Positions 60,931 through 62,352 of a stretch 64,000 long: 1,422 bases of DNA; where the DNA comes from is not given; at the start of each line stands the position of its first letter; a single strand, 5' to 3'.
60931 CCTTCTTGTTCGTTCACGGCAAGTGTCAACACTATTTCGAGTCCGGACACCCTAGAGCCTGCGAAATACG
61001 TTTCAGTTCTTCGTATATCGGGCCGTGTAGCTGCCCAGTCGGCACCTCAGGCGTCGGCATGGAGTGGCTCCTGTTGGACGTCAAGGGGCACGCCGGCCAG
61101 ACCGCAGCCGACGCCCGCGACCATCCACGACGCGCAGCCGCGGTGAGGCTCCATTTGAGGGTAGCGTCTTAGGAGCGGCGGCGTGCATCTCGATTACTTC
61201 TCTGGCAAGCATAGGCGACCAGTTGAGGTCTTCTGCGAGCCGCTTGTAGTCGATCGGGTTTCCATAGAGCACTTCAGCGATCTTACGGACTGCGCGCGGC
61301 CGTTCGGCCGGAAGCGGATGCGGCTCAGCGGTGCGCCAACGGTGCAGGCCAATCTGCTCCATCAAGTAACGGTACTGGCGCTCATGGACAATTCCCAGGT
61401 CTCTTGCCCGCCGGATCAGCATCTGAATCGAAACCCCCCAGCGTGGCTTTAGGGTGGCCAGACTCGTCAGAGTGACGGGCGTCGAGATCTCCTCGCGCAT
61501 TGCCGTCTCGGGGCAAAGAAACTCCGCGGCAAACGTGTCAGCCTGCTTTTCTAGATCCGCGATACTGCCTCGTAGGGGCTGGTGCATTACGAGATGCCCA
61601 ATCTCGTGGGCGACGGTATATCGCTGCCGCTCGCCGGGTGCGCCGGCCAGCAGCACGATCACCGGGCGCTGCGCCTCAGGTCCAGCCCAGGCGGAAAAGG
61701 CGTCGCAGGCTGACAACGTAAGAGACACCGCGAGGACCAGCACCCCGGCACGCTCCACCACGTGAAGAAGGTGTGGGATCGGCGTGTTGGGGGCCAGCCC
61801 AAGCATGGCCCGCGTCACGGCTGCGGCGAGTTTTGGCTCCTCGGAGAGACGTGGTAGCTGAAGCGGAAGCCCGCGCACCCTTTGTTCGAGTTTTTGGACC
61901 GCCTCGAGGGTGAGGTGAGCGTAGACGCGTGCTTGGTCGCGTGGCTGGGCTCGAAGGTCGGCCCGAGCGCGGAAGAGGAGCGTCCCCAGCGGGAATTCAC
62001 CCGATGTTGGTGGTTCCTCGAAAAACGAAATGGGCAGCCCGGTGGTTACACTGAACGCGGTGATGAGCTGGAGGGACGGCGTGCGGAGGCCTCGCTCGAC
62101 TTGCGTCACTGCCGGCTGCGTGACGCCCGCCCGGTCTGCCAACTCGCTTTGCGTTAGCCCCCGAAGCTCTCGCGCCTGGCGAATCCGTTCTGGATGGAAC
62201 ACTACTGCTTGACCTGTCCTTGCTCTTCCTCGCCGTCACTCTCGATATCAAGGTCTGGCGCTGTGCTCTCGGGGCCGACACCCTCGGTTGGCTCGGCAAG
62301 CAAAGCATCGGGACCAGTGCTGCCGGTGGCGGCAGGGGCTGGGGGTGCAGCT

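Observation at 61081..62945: Translationally coupled pair of an unknown 247-aa protein and an XRE-HTH / ImmA-IrrE metallopeptidase fusion, in an IS-flanked island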

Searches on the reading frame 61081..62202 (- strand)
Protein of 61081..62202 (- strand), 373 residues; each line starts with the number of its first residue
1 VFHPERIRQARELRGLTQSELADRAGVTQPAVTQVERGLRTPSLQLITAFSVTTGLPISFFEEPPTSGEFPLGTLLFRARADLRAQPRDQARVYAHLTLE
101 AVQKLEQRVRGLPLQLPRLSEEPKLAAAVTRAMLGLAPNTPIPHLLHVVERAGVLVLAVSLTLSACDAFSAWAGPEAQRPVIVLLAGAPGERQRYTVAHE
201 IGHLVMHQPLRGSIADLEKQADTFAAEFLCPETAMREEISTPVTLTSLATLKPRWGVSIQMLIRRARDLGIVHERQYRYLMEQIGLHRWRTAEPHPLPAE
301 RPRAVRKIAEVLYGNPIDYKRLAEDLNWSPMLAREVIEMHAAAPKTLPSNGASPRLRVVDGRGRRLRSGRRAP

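Call 4: search_protein_families(library=pfam, proteins=[window:61081-62202:-], max_evalue=0.1)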
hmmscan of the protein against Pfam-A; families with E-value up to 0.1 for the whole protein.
window:61081-62202:- (373 aa): 9 families
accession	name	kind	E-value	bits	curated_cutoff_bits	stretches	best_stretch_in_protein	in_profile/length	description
PF06114.19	Peptidase_M78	-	6.4e-18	65.2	22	1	150-266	2-122/123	IrrE N-terminal-like domain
PF01381.28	HTH_3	-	8.5e-14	51.8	23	1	7-60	1-54/55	Helix-turn-helix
PF13560.12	HTH_31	-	6.2e-09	36.5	27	1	6-56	5-56/64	Helix-turn-helix domain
PF13744.12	HTH_37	-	0.0003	21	27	1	6-38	22-54/80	Helix-turn-helix domain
PF12844.13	HTH_19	-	0.0024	18.2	30.2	1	5-28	2-25/64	Helix-turn-helix domain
PF04545.22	Sigma70_r4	-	0.009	15.9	24.1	1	10-37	15-42/50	Sigma-70, region 4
PF01047.28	MarR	-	0.023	15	24.6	1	10-35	12-37/59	MarR family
PF12802.13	MarR_2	-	0.036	14.7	27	0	15-34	20-39/61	MarR family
PF13412.12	HTH_24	-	0.057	13.4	21.9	0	15-33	17-35/48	Winged helix-turn-helix DNA-binding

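Call 5: search_protein_families(library=padloc, proteins=[window:61081-62202:-], max_evalue=0.1)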
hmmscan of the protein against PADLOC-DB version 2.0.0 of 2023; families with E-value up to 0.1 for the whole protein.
window:61081-62202:- (373 aa): 23 families
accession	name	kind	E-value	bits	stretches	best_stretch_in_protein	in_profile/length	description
PDLC03949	RmrA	-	8.7e-70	233.4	1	1-331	1-327/363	-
PDLC03953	RmrA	-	8.8e-69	230.5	1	3-348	6-361/373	-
PDLC03955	RmrA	-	9.3e-62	207.4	1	2-339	20-359/371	-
PDLC03952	RmrA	-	1.3e-57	193.4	1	2-338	22-376/395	-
PDLC03948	RmrA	-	7.2e-56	187.8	1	2-336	8-359/397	-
PDLC03947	RmrA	-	1.5e-52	176.7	1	2-326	11-350/383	-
PDLC03944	RmrA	-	2.9e-51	172.7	1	2-338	6-356/384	-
PDLC03951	RmrA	-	2.5e-50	169.6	1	2-325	8-344/400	-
PDLC03946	RmrA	-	4e-49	165.3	1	1-359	1-356/357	-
PDLC03954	RmrA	-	3.6e-43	145.9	1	2-312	10-335/380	-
PDLC03945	RmrA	-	1.8e-41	140.6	1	1-336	1-363/394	-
PDLC03943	RmrA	-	2e-33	114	1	2-343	2-349/370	-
PDLC03950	RmrA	-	5e-32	109.3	1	1-314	1-323/369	-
PDLC03956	RmrA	-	1.1e-30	105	1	2-315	8-334/399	-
PDLC04141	capP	-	1.6e-16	58.6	1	170-269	47-153/242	capP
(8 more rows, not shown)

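Call 6: search_protein_families(library=ncbifam, proteins=[window:61081-62202:-], max_evalue=0.1)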
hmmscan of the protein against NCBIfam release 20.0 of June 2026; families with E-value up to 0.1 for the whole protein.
window:61081-62202:- (373 aa): 18 families
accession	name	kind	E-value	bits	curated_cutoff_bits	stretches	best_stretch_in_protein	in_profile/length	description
NF052239.1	antitox_spr1629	equivalog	2.1e-40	139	335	1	1-338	1-365/377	spr1629 family repressor/antitoxin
TIGR03070.1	couple_hipB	subfamily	4.5e-10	39.3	71.65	1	7-49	7-49/58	type II toxin-antitoxin system Y4mF family antitoxin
NF041951.1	phage_RstR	subfamily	7.4e-06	26.2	80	1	4-49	4-49/108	RstR family transcriptional repressor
NF006015.0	PRK08154.1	subfamily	0.00018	20.8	204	1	5-59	33-87/314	anaerobic benzoate catabolism transcriptional regulator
TIGR00270.2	TIGR00270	equivalog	0.00038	20.3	110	1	5-47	78-120/159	multiprotein bridging factor aMBF1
NF007408.0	PRK09943.1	equivalog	0.00059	19.4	211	1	5-65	10-71/185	HTH-type transcriptional regulator PuuR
TIGR03830.1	CxxCG_CxxCG_HTH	subfamily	0.0017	18.2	61.8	1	4-50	67-113/127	type II TA system antitoxin MqsA family protein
NF038139.1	Reg_Aceta_RamB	equivalog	0.0022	16.7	700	1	4-63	4-63/465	acetate metabolism transcriptional regulator RamB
NF010465.0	PRK13890.1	equivalog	0.0049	17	96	1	12-60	15-63/121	conjugal transfer protein TrbA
NF041677.1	trans_regClgR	equivalog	0.0054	16.8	170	1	7-59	13-65/113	transcriptional regulator ClgR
TIGR02612.1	mob_myst_A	hypoth_equivalog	0.0068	16.3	122.6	1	7-40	30-63/150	mobile mystery protein A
NF047948.1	male_kill_WMK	equivalog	0.0086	15.6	300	1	5-41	165-201/300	WO male-killing family protein Wmk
NF007238.0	PRK09672.1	equivalog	0.018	14.2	274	1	196-261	168-225/309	phage exclusion protein Lit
NF007271.0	PRK09726.1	equivalog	0.044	13.8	79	1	10-56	20-64/88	type II toxin-antitoxin system antitoxin HipB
NF046032.1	TransRegSlrRBacil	equivalog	0.056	13.5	250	0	7-53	6-53/149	HTH-type transcriptional regulator SlrR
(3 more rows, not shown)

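Call 23: search_protein_families(library=phrogs, proteins=[window:61081-62202:-], max_evalue=0.1)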
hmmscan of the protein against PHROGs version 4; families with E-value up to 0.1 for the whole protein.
window:61081-62202:- (373 aa): 24 families
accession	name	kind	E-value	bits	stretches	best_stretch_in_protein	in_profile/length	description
phrog_2439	-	transcription regulation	5.7e-72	243.6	1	1-341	6-355/367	transcriptional regulator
phrog_1373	-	transcription regulation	2.3e-10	41.7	1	5-59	66-120/166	transcriptional regulator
phrog_8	-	transcription regulation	1.5e-09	38.8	1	5-54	79-132/346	transcriptional regulator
phrog_87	-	other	2.5e-09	38.2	1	177-245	69-140/227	metallo-protease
phrog_1914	-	unknown function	2.6e-09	38.1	1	163-281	65-189/222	-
phrog_7241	-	transcription regulation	2.5e-08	35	1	7-49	66-108/122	transcriptional regulator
phrog_3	-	transcription regulation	6.2e-08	33.8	1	3-66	89-153/430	transcriptional repressor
phrog_5823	-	transcription regulation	6.2e-08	33.2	1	5-51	9-56/404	transcriptional regulator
phrog_2104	-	unknown function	8.6e-08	33.3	1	2-58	39-95/103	-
phrog_4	-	transcription regulation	1.7e-07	31.6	1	5-60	139-190/400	transcriptional repressor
phrog_2328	-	transcription regulation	1.6e-06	28.9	1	5-59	18-72/128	transcriptional repressor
phrog_6831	-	transcription regulation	8.1e-06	26.7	1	14-40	17-43/68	transcriptional regulator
phrog_2339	-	DNA, RNA and nucleotide metabolism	3.1e-05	24.9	1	7-38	30-61/98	HTH DNA binding protein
phrog_4836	-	transcription regulation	3.7e-05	24.4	1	5-49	78-123/194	CII-like regulator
phrog_7950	-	transcription regulation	0.0014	19.6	1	1-37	6-42/68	transcriptional repressor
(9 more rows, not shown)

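Call 54: search_solved_structures(query=window:61084-62202:-, max_evalue=0.01, show_alignments=2)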
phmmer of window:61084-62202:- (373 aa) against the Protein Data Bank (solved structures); distinct sequences matched with E-value up to 0.01: 19.
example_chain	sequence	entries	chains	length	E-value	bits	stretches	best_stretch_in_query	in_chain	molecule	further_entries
9vzy_A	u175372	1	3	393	4.9e-07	32.6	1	6-281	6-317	HTH cro/C1-type domain-containing protein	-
7t5t_A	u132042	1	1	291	6.6e-06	28.9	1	187-264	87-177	CapP toxin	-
6jq1_A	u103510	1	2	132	5.8e-05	25.8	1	5-87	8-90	Transcriptional regulator, XRE family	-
5tn0_A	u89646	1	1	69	9.7e-05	25.1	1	5-55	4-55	HTH-type transcriptional regulator SinR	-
3qq6_A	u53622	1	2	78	0.00012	24.8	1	5-55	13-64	HTH-type transcriptional regulator sinR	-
8tac_A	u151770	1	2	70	0.00015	24.5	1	6-51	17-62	DBP48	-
7t5u_A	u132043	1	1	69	0.0002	24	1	5-63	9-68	Helix-turn-helix domain-containing protein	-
1b0n_A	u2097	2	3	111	0.00023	23.8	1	5-57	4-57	PROTEIN (SINR PROTEIN) | HTH-TYPE TRANSCRIPTIONAL REGULATOR SINR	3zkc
9sf2_A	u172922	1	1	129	0.0003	23.4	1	6-61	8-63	Transcriptional regulator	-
2b5a_A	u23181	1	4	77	0.0014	21.2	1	7-61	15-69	C.BclI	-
1sq8_A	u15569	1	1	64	0.0027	20.3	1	3-40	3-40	dh434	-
6rnz_A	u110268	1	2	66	0.0028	20.3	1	5-50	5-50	HTH-type transcriptional regulator DdrOC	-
4yba_A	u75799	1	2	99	0.0029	20.2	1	4-50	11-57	Regulatory protein C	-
6rmq_A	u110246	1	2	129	0.0034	20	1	5-58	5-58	HTH-type transcriptional regulator DdrOC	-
6rnx_A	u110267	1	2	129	0.004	19.8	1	5-57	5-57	HTH-type transcriptional regulator DdrOC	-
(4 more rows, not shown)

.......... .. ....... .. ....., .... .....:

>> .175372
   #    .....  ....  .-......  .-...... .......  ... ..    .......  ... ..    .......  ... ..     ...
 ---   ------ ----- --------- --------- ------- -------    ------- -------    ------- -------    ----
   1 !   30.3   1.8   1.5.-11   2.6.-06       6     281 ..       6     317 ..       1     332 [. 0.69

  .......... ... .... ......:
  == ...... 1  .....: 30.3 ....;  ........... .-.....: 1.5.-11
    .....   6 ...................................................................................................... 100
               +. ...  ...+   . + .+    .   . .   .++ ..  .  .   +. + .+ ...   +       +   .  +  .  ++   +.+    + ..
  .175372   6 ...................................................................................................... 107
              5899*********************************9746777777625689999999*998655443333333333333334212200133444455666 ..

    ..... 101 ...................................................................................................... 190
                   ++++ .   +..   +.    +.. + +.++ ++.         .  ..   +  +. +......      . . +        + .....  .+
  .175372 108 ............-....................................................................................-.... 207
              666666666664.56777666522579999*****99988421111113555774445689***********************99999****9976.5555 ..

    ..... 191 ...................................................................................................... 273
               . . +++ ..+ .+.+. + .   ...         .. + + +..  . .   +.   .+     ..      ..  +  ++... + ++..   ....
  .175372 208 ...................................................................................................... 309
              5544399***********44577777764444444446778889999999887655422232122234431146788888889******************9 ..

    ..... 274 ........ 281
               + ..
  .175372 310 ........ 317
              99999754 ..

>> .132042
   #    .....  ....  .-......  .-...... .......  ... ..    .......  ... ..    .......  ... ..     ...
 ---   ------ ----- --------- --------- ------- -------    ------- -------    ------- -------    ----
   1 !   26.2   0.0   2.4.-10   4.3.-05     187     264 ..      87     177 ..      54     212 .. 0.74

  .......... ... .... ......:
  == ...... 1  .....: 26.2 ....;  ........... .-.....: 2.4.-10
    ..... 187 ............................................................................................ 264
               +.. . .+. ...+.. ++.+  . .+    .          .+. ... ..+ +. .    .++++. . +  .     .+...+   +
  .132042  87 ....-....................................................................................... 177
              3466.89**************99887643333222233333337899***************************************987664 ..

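Call 60: list_cluster_members(proteins=[P0001, window:61084-62202:-, window:58430-59476:-])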
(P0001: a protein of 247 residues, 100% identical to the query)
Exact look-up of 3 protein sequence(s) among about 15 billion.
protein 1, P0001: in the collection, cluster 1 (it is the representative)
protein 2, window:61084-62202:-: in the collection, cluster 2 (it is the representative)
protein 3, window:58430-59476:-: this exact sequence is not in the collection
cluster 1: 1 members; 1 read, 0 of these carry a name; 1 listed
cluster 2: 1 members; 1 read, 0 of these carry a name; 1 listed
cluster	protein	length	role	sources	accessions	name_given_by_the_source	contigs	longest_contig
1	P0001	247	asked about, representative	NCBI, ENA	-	-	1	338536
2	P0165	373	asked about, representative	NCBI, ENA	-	-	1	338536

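Call 104: search_dna_similar(query=window:61084-62202:-, collection=phages, mode=protein, max_evalue=1e-10, max_rows=30, rows=spread)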
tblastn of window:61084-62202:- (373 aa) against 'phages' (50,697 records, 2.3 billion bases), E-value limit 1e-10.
Records with a match: 29; places in all: 29; records where one place covers at least 80% of the query: 23.
Best place of each record, by identity: <60% 29.
By first word of the organism name: Gordonia 9; Acinetobacter 3; Clostridioides 3; Enterococcus 2; Paenibacillus 2; Clostridium 2; Bacteriophage 2; Mycobacterium 1; Salmonella 1; Zymomonas 1; and 3 more.
By host as written in the record: Gordonia terrae 3612 7; - 7; Gordonia terrae 3621 2; Paenibacillus larvae 2006 2; Clostridium tetani ATCC 9441 2; Clostridioides difficile 2; Acinetobacter baumannii 1; Mycobacterium abscessus GD44 1; and 5 more.
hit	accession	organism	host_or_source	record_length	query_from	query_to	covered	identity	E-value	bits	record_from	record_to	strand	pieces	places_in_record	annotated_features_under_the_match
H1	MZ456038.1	Gordonia phage Shlim410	Gordonia terrae 3612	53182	7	312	82%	33.6%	4e-29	124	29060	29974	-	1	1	33: helix-turn-helix DNA binding domain protein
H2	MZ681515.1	Gordonia phage Hortense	Gordonia terrae 3612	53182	7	312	82%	33.6%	4e-29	124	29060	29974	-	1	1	34: helix-turn-helix DNA binding domain protein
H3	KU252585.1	Gordonia phage Howe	Gordonia terrae 3621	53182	7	312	82%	33.6%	4e-29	124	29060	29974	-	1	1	34: helix-turn-helix DNA binding protein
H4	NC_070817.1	Gordonia phage Howe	Gordonia terrae 3621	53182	7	312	82%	33.6%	4e-29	124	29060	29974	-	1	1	34: helix-turn-helix DNA binding protein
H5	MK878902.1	Gordonia phage Twinkle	Gordonia terrae 3612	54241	7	312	82%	33.6%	4e-29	124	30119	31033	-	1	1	33: helix-turn-helix DNA binding protein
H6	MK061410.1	Gordonia phage Eyes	Gordonia terrae 3612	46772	7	312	82%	33.0%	6e-27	118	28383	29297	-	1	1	33: LamD-like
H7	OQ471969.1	Acinetobacter phage vB_AbaM_ABMM1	Acinetobacter baumannii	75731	2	329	88%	30.7%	9e-31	129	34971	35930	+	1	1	XRE family transcriptional regulator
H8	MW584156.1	Mycobacterium phage prophiGD44-1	Mycobacterium abscessus GD44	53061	10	314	82%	32.9%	7e-29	124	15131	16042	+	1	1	29: MerR-like helix-turn-helix DNA binding protein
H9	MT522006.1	Gordonia phage BBQValindra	Gordonia terrae 3612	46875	7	312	82%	32.7%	7e-27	118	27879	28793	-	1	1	33: helix-turn-helix DNA binding domain protein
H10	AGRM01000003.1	Salmonella enterica subsp. houtenae str. ATCC BAA-1581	Homo sapiens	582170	2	345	92%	28.4%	6e-27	118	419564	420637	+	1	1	helix-turn-helix protein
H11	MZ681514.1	Gordonia phage Malibo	Gordonia terrae 3612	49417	5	320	85%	29.7%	9e-26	114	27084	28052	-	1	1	34: helix-turn-helix DNA binding protein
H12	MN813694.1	Gordonia phage Opie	Gordonia terrae 3612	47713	5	320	85%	29.7%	9e-26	114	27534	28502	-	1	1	33: hypothetical protein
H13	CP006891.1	Zymomonas mobilis subsp. mobilis str. CP4 = NRRL B-14023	-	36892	4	312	83%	29.6%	1e-36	147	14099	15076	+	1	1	putative Zn peptidase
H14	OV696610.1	Escherichia phage Tritos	-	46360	2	302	81%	30.1%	5e-30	127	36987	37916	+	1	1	ImmA/IrrE metallo-endopeptidase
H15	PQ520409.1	Enterococcus phage IME_EF3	-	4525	1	312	84%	28.5%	4e-31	130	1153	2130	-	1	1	record has no annotation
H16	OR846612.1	Enterococcus phage Efs 1-1-1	Enterococcus faecalis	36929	1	312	84%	28.5%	5e-31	130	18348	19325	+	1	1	record has no annotation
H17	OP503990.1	Paenibacillus phage Dash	Paenibacillus larvae 2006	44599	2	317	85%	28.2%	1e-29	126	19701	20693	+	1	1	helix-turn-helix domain protein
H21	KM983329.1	Clostridium phage phiCT9441A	Clostridium tetani ATCC 9441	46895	2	339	91%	25.1%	4e-33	136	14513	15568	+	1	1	XRE family transcriptional regulator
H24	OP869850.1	Lacticaseibacillus phage R24.2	Lacticaseibacillus rhamnosus LMG 23327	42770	2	294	79%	28.1%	2e-31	132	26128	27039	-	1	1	hypothetical protein (x2)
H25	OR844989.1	Staphylococcus phage SA 1306 Kay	Staphylococcus aureus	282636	1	306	82%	26.8%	1e-23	108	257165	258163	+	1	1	record has no annotation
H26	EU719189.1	Clostridioides phage phiCD27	Clostridioides difficile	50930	2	294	79%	27.9%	1e-24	111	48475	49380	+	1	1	putative phage DNA-binding protein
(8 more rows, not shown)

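Call 105: get_annotated_region(hit=H3, flank=1800)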
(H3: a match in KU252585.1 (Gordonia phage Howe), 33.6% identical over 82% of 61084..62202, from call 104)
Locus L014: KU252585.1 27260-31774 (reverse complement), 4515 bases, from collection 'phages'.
description: Gordonia phage Howe, complete genome.
organism: Gordonia phage Howe (NCBI taxid 1777061)
taxonomy: Viruses; Duplodnaviria; Heunggongvirae; Uroviricota; Caudoviricetes; Howevirus; Howevirus howe
host: Gordonia terrae 3621; source: soil; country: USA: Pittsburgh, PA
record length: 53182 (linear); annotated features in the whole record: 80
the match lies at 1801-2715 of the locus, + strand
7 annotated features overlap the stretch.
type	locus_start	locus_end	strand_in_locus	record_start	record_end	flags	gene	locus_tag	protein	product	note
CDS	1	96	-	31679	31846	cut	37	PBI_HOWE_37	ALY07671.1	hypothetical protein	-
CDS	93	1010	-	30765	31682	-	36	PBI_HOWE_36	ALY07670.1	tyrosine integrase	integrase (Y-int)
CDS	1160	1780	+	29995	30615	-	35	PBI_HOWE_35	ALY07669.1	hypothetical protein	-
CDS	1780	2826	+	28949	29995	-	34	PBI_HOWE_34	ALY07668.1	helix-turn-helix DNA binding protein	XRE family transcriptional regulator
CDS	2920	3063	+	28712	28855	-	33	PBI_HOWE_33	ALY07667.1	hypothetical protein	-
CDS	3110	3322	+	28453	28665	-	32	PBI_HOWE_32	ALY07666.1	hypothetical protein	-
CDS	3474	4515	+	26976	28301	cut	31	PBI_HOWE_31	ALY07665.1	hypothetical protein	-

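Call 106: get_annotated_region(hit=H7, flank=1800)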
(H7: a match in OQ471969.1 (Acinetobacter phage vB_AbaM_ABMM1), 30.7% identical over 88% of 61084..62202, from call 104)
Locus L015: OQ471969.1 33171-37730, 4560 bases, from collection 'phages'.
description: Acinetobacter phage vB_AbaM_ABMM1, complete genome.
organism: Acinetobacter phage vB_AbaM_ABMM1 (NCBI taxid 3032412)
taxonomy: Viruses; Duplodnaviria; Heunggongvirae; Uroviricota; Caudoviricetes
host: Acinetobacter baumannii; source: -; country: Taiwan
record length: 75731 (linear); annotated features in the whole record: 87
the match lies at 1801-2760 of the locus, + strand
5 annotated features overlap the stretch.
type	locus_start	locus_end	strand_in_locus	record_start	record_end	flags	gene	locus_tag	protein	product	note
CDS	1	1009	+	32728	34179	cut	-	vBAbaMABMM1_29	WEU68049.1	hypothetical protein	-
CDS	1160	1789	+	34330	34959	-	-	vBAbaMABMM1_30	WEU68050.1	hypothetical protein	-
CDS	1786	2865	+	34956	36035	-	-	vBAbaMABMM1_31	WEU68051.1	XRE family transcriptional regulator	-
CDS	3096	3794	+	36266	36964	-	-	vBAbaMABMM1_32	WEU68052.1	hypothetical protein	-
CDS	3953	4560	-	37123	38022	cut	-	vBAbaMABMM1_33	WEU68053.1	antirepressor N-terminal domain-containing protein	-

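Call 107: get_annotated_region(hit=H10, flank=1800)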
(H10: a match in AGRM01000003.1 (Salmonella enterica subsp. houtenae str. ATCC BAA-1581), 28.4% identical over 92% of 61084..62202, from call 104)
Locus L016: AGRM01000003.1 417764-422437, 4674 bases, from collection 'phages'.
description: Salmonella enterica subsp. houtenae str. ATCC BAA-1581 SEHO0AFNL_Contig0.3, whole genome shotgun sequence.
organism: Salmonella enterica subsp. houtenae str. ATCC BAA-1581 (NCBI taxid 523831)
taxonomy: Bacteria; Pseudomonadati; Pseudomonadota; Gammaproteobacteria; Enterobacterales; Enterobacteriaceae; Salmonella
host: Homo sapiens; source: -; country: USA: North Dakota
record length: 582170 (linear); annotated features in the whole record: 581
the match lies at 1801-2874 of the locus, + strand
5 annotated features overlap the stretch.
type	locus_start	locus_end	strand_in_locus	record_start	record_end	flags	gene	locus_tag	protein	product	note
CDS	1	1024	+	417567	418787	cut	-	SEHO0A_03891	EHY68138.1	site-specific recombinase, phage integrase family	KEGG: lhk:LHK_02491 9.3e-07 probable aspartate transaminase K10907; Psort location: Cytoplasmic, score: 8.96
CDS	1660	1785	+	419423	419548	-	-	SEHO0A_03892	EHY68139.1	hypothetical protein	-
CDS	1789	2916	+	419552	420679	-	-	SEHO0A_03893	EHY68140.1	helix-turn-helix protein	KEGG: mla:Mlab_1603 6.8e-17 adenine deaminase K01486; Psort location: Cytoplasmic, score: 8.96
CDS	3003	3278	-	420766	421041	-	-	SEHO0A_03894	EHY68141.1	hypothetical protein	-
CDS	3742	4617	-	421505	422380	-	-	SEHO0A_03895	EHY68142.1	hypothetical protein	Psort location: Cytoplasmic, score: 8.96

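Call 108: get_annotated_region(hit=H13, flank=1800)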
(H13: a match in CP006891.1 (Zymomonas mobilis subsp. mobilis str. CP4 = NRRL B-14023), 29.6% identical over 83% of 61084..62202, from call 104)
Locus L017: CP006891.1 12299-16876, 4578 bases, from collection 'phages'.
description: Zymomonas mobilis subsp. mobilis str. CP4 = NRRL B-14023 plasmid, complete sequence.
organism: Zymomonas mobilis subsp. mobilis str. CP4 = NRRL B-14023 (NCBI taxid 627343)
taxonomy: Bacteria; Pseudomonadati; Pseudomonadota; Alphaproteobacteria; Sphingomonadales; Zymomonadaceae; Zymomonas
host: -; source: -; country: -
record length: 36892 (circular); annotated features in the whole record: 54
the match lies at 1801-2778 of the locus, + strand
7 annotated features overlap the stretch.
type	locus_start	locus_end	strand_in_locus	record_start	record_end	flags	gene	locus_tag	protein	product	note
CDS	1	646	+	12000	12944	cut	-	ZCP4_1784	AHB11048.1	Abortive infection C-terminus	IMG reference gene:2545823559; PFAM: Abortive infection C-terminus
CDS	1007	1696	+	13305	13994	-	-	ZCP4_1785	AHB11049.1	hypothetical protein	IMG reference gene:2545823560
CDS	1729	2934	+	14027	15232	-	-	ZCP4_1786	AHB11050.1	putative Zn peptidase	IMG reference gene:2545823561; PFAM: Helix-turn-helix; Domain of unknown function (DUF955)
CDS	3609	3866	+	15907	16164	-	-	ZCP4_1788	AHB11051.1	addiction module antitoxin, RelB/DinJ family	IMG reference gene:2545823563; PFAM: RelB antitoxin; TIGRFAM: addiction module antitoxin, RelB/DinJ family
CDS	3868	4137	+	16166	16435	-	-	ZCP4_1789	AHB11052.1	addiction module toxin component, YafQ family/addiction module toxin, RelE/StbE family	IMG reference gene:2545823564; PFAM: Plasmid stabilisation system protein; TIGRFAM: addiction module toxin component, ...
CDS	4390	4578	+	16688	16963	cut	-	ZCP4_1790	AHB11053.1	hypothetical protein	IMG reference gene:2545823565; manually curated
sig_peptide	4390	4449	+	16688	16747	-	-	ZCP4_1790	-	-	IMG reference gene:2545823565_SP; Signal predicted by SignalP 3.0 HMM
